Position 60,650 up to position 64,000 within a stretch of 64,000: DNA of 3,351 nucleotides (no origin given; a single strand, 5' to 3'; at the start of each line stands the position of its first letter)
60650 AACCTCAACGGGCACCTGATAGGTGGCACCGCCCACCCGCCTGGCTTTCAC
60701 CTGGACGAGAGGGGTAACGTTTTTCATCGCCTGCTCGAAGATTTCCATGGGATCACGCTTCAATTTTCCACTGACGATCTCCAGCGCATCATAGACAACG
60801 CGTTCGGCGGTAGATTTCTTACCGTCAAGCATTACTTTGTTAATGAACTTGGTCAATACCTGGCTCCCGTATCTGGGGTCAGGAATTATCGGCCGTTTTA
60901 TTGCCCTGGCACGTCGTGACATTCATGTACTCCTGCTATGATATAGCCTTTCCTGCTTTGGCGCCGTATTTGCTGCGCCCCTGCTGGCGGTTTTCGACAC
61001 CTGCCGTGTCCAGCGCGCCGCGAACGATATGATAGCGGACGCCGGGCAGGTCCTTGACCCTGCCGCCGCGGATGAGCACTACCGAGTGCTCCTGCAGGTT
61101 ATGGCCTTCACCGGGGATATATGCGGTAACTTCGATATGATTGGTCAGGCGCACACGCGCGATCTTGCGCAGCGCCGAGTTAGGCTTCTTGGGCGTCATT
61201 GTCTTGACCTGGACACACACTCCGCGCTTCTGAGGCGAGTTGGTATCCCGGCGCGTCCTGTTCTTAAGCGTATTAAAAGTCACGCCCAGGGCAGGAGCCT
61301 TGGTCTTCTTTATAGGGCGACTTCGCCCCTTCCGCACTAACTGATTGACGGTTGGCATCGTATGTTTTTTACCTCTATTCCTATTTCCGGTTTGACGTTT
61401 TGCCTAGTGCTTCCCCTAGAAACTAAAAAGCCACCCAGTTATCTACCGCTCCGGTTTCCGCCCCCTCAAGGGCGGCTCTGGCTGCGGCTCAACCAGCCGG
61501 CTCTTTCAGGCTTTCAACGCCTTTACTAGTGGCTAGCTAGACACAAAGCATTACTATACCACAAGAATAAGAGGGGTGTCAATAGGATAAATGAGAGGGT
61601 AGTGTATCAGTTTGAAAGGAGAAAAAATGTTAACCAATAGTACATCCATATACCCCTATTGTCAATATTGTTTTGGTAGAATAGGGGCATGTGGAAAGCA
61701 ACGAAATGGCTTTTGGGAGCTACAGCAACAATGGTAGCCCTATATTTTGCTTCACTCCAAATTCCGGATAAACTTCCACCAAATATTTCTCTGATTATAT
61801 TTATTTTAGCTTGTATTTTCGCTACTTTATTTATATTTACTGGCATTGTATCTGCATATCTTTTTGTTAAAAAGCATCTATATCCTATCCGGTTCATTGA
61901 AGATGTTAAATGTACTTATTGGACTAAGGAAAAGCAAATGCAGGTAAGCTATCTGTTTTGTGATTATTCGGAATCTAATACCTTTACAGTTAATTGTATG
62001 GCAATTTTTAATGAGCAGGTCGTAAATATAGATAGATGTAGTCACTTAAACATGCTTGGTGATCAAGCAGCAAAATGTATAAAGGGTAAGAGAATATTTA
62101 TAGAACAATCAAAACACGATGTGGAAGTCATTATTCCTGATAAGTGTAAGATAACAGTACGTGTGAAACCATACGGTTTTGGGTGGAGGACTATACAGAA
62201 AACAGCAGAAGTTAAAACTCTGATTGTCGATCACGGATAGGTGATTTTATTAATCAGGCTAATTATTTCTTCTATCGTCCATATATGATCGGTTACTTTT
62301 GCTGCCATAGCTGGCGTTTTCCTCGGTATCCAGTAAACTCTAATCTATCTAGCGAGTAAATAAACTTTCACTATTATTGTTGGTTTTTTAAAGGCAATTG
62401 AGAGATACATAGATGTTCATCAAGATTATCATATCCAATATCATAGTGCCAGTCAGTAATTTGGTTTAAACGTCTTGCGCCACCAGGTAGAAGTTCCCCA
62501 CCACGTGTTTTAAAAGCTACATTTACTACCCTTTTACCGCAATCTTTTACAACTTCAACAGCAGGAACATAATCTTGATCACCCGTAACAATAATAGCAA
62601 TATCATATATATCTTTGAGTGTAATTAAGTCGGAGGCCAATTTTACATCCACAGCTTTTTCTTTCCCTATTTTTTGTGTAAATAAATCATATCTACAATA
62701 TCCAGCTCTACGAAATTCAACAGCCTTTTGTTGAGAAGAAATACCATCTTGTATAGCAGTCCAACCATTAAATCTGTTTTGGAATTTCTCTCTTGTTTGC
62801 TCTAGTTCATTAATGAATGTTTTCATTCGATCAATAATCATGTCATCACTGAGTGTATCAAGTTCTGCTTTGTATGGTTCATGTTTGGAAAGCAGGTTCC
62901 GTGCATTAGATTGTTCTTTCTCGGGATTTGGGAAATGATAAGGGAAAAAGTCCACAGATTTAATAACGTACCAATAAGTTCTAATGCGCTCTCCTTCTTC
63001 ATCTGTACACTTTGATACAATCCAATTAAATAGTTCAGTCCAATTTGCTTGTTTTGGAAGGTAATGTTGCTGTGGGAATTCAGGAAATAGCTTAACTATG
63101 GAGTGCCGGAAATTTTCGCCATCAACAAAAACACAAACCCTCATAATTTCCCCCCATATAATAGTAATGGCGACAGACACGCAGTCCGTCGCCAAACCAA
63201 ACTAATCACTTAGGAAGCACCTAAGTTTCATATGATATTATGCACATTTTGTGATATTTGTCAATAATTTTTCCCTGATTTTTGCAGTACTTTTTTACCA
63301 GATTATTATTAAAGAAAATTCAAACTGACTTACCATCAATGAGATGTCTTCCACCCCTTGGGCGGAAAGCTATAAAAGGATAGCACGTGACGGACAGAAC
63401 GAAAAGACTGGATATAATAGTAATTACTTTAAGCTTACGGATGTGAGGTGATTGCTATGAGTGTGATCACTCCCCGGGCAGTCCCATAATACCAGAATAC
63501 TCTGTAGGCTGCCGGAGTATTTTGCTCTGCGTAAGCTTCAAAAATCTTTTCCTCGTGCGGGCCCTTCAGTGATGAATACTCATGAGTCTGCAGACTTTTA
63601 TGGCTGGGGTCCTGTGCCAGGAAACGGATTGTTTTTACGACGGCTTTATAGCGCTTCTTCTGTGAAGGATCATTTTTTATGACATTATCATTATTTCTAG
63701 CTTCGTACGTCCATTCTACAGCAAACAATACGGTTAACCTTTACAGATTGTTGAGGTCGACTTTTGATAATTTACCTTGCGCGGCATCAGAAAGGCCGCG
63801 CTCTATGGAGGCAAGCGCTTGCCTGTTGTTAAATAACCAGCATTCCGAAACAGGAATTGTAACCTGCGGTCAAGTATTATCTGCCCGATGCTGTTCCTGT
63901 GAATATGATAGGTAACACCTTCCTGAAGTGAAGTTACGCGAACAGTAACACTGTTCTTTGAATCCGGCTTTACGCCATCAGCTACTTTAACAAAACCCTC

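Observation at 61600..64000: AT-rich islet next to the str operon promoter carrying a NYN-nuclease-domain gene, a two-TM orphan and a decayed RelE/ParE-RHH pair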

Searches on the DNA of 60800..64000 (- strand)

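Call 20: search_rna_families(source=window, start=60800, end=64000, threshold=evalue, max_evalue=1)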
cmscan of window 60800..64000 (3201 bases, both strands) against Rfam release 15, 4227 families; matches with E-value up to 1: 0.
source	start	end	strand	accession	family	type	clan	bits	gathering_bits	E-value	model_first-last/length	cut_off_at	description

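Call 70: build_rna_model(alignment_id=A6, structure=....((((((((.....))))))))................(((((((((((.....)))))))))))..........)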
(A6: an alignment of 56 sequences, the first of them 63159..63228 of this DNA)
Model R1 built from alignment A6 (56 sequences, 78 columns); structure: as given.
model positions 68; base pairs 19; branch points 1; effective number of sequences 14.52; information 0.826 bits per position. Calibrated on 0.2 Mb of random sequence (short: E-values are rough).
structure used (alignment columns):
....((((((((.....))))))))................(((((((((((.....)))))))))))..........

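Call 71: search_with_rna_model(model_id=R1, sources=[window, L001, L002, L003, L004, L005, L006, L007, L008, L009, L010, L011, L012, L013, L014, L015, L016, L017, L018, L019, L020, L021, L022, L023, L024, L025, L026, L027, L028, L029, L030, L031, L032, L033, L034, L035, L036, L037, L038, L039, L040, L041, L042, L043, L044, L045, L046, L047, L048, L049, L050, L051, L052, L053, L054, L055, L056, L057, L058, L059, L060, L061, L062, L063, L064, L065, L066, L067, L068, L069, L070, L071, L072, L073, L074, L075, L076, L077, L078, L079, L080, L081, L082, L085, L088], max_evalue=1, make_alignment=true)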
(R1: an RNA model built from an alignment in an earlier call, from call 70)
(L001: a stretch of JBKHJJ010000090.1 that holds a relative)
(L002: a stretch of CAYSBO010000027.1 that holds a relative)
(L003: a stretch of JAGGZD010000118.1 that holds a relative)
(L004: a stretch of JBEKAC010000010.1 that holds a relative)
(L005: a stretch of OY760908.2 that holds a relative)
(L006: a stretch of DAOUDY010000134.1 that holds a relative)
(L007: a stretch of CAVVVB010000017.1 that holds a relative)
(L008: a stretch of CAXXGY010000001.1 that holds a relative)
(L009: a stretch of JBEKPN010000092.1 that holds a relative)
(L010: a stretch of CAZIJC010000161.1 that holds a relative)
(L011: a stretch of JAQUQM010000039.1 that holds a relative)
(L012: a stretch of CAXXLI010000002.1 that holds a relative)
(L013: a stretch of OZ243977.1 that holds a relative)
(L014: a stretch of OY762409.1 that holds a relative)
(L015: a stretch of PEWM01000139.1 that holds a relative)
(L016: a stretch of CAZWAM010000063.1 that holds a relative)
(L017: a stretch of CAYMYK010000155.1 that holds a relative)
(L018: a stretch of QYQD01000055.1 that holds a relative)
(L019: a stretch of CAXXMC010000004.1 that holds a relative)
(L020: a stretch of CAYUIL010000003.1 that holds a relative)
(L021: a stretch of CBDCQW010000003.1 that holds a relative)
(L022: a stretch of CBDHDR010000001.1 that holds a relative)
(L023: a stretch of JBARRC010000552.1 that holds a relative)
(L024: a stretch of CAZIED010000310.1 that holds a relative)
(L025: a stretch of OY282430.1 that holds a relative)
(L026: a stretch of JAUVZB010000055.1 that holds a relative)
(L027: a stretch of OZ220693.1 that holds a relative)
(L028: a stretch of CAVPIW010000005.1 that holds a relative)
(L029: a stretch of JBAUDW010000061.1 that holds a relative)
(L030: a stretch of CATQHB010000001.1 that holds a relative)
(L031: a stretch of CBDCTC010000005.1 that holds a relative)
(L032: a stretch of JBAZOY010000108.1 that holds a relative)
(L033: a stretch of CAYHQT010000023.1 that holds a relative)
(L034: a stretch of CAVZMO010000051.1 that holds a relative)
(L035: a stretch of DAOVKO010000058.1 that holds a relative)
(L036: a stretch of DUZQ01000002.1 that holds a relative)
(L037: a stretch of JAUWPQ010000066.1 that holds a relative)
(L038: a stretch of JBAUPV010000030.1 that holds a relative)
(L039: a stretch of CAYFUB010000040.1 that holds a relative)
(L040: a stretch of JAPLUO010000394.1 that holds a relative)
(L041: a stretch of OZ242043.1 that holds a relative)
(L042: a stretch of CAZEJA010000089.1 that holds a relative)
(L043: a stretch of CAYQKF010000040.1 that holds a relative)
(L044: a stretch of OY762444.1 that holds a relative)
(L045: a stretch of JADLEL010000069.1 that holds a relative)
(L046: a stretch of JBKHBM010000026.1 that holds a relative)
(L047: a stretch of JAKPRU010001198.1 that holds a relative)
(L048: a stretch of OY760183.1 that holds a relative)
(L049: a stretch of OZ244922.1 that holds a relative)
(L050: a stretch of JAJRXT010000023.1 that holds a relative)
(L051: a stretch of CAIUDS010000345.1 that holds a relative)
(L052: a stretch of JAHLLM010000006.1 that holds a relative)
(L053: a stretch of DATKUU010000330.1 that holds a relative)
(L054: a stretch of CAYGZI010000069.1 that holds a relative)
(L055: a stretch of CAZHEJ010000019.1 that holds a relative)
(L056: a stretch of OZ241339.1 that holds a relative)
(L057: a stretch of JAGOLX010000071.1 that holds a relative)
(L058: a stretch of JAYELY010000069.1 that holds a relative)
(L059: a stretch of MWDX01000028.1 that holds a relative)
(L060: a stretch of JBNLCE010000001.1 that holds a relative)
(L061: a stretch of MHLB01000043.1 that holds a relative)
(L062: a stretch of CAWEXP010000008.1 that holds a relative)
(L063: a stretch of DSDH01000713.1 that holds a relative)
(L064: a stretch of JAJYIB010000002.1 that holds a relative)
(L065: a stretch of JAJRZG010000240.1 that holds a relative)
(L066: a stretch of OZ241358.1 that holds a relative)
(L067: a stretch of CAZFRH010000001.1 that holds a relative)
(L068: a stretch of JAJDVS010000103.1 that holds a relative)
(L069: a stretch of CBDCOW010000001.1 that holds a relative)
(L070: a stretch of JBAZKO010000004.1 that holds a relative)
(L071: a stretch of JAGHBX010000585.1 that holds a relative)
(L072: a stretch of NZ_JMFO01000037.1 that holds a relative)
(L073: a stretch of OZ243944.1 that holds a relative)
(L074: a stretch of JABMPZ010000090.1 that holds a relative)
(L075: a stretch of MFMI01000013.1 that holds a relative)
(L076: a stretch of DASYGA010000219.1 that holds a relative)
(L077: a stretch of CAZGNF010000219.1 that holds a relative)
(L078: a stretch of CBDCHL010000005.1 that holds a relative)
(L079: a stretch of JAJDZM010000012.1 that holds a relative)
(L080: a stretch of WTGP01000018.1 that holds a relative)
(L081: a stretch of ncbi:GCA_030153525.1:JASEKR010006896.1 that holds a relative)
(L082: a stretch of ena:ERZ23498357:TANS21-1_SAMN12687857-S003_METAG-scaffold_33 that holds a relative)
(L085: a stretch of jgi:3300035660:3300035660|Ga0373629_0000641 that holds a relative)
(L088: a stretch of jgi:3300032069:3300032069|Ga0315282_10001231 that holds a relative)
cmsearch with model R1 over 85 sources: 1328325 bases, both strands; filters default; matches with E-value up to 1: 79.
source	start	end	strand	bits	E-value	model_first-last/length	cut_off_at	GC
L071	9238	9303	+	78.2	7.4e-20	1-68/68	no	0.59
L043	9904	9969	+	77.6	1.2e-19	1-68/68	no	0.62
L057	5468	5533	+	77.4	1.3e-19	1-68/68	no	0.64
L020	9911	9975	+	76.4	2.5e-19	1-68/68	no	0.55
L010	2679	2745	+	75.5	4.9e-19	1-68/68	no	0.66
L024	1569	1634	+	75.1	6.1e-19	1-68/68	no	0.52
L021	9911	9978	+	74.7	8.5e-19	1-68/68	no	0.62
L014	9913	9980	+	74.4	9.8e-19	1-68/68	no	0.53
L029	4480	4545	+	74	1.3e-18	1-68/68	no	0.64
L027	9912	9980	+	73.7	1.6e-18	1-68/68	no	0.61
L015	3165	3230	+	72.6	3.3e-18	1-68/68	no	0.56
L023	6111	6176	+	72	5.2e-18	1-68/68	no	0.62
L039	4082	4147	+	71.7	6.5e-18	1-68/68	no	0.55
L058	2205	2270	+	71.4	7.9e-18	1-68/68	no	0.59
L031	9900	9967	+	71.3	8.4e-18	1-68/68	no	0.54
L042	2776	2842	+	70.3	1.6e-17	1-68/68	no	0.64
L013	9914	9982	+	70.2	1.8e-17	1-68/68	no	0.57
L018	308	373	+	68.4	5.9e-17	1-68/68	no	0.53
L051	9245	9313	+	68.3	6.4e-17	1-68/68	no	0.55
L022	9910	9977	+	68.1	7.4e-17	1-68/68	no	0.56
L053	8362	8430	+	67.9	8.5e-17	1-68/68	no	0.65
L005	9916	9983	+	67.8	8.9e-17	1-68/68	no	0.59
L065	855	920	+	67.5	1.1e-16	1-68/68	no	0.64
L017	5316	5380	+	67.2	1.4e-16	1-68/68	no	0.6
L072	3896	3963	+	65.8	3.6e-16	1-68/68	no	0.5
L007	9925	9992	+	65.5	4.4e-16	1-68/68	no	0.56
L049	9917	9983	+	64.7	7.4e-16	1-68/68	no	0.54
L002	131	198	+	64.6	8e-16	1-68/68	no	0.53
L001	2794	2861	+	64.5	8.3e-16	1-68/68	no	0.6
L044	9917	9985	+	64.4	9e-16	1-68/68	no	0.61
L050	9910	9975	+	64.1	1.1e-15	1-68/68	no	0.48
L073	9917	9985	+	63.8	1.4e-15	1-68/68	no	0.54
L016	4724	4789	+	63.7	1.4e-15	1-68/68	no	0.61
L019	9914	9978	+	63.2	2e-15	1-68/68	no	0.55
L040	7026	7090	+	61.9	5e-15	1-68/68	no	0.62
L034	9911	9977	+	61.9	5.1e-15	1-68/68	no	0.48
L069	9909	9977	+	61.7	5.7e-15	1-68/68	no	0.46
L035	4982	5046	+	61.4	7e-15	1-68/68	no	0.62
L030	9916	9980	+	61.3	7.3e-15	1-68/68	no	0.63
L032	4964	5037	+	61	8.9e-15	1-68/68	no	0.59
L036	9909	9974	+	60.7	1.1e-14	1-68/68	no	0.56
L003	167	234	+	60.6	1.2e-14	1-68/68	no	0.46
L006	361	430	+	59.8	2e-14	1-68/68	no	0.49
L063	4862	4928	+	59.1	3.3e-14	1-68/68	no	0.63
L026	5344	5412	+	58.8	4.1e-14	1-68/68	no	0.54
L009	2321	2390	+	58.1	6.6e-14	1-68/68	no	0.54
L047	4711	4778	+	57.7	8.4e-14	1-68/68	no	0.71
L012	9913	9981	+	56.8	1.5e-13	1-68/68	no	0.59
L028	9911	9976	+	56.7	1.6e-13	1-68/68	no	0.53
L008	9917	9982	+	55.8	3.1e-13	1-68/68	no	0.59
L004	9912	9982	+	55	5.2e-13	1-68/68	no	0.46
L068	5335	5398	+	54.5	7.7e-13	1-68/68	no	0.58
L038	9905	9972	+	54.1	1e-12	1-68/68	no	0.54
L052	9907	9971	+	53.1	1.9e-12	1-68/68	no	0.54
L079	4783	4849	+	52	4.1e-12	1-68/68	no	0.61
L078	9917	9980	+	51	8e-12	1-68/68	no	0.62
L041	9914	9981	+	49.9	1.7e-11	1-68/68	no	0.66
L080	9925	9991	+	48.8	3.6e-11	1-68/68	no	0.6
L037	9786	9849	-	48.5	4.4e-11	1-68/68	no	0.62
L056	9899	9962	+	48.2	5.6e-11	1-68/68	no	0.61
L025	9913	9979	+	46.3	2e-10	1-68/68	no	0.63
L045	9803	9864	-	45.5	3.4e-10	1-68/68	no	0.61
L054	9820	9881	-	44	9.6e-10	1-68/68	no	0.66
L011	1530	1596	+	43.8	1.1e-09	1-68/68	no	0.45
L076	3231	3291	+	37.2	9.8e-08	1-68/68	no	0.64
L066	9921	9980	+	28.7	3.1e-05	3-64/68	no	0.62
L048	9930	9982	+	27.5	7e-05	1-68/68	no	0.57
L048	9859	9916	+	26.9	0.0001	1-68/68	no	0.57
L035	5005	5060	-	20.3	0.0097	1-68/68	no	0.57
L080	9950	10011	-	17.8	0.051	1-68/68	no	0.63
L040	7049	7116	-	16.1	0.16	1-68/68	no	0.56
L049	2751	2798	+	15.9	0.19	28-60/68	no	0.6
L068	5357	5406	-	15.2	0.3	1-68/68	no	0.44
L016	5734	5756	+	15.1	0.33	36-58/68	no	0.74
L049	2749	2820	-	15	0.34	1-68/68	no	0.6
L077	2133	2196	+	14.9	0.38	1-68/68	no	0.56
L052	9938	9969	-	14.4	0.51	28-60/68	no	0.47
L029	4512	4544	-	13.8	0.76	28-60/68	no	0.67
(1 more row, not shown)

Alignment A7: 79 matches aligned to the model, 107 columns, each read 5' to 3' on its own strand. Consensus structure (alignment columns), stored with it:
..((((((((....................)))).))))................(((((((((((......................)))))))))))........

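Call 73: search_rna_families(sources=[L071, L043, L057, L020, L010, L021, L014], threshold=gathering)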
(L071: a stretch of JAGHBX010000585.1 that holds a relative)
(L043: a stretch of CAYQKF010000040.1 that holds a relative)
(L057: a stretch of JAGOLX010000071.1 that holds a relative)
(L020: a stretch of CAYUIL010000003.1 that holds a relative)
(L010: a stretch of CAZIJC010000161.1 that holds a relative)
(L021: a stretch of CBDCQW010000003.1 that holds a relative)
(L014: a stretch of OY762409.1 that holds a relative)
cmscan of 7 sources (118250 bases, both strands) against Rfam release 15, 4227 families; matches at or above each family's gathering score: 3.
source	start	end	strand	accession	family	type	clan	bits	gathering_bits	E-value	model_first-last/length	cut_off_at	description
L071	7691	7763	+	RF00005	tRNA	Gene; tRNA;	CL00001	67.1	29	3.6e-12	1-71/71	no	tRNA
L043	7798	7871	+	RF00005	tRNA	Gene; tRNA;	CL00001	65.4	29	1.1e-11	1-71/71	no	tRNA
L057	2915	2989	+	RF00005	tRNA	Gene; tRNA;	CL00001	65.1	29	1.3e-11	1-71/71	no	tRNA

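Call 74: search_rna_families(source=L043, start=9850, end=10050, threshold=evalue, max_evalue=10)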
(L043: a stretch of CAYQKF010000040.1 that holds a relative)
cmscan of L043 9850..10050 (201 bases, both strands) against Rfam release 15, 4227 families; matches with E-value up to 10: 6.
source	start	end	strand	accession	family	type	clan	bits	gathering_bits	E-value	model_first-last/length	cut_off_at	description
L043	9929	9970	+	RF00371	sroE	Gene; sRNA;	-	24.8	51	0.00063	1-92/92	no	sroE RNA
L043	9853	9962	+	RF00077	SraB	Gene; sRNA;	-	19.3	130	0.067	1-169/169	no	SraB RNA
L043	9864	9914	+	RF01140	sR20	Gene; snRNA; snoRNA; CD-box;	-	11.8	44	5.5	1-56/56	no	Small nucleolar RNA sR20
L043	9875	9973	+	RF00558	L20_leader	Cis-reg; leader;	-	11.7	58.7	8.4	1-127/127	no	Ribosomal protein L20 leader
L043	9907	9959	-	RF03086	chrB-b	Cis-reg;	-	11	36.5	4.7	1-44/49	no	chrB-b RNA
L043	9921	9987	-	RF00518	speF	Cis-reg; leader;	-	7.3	37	9.5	64-130/153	no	speF leader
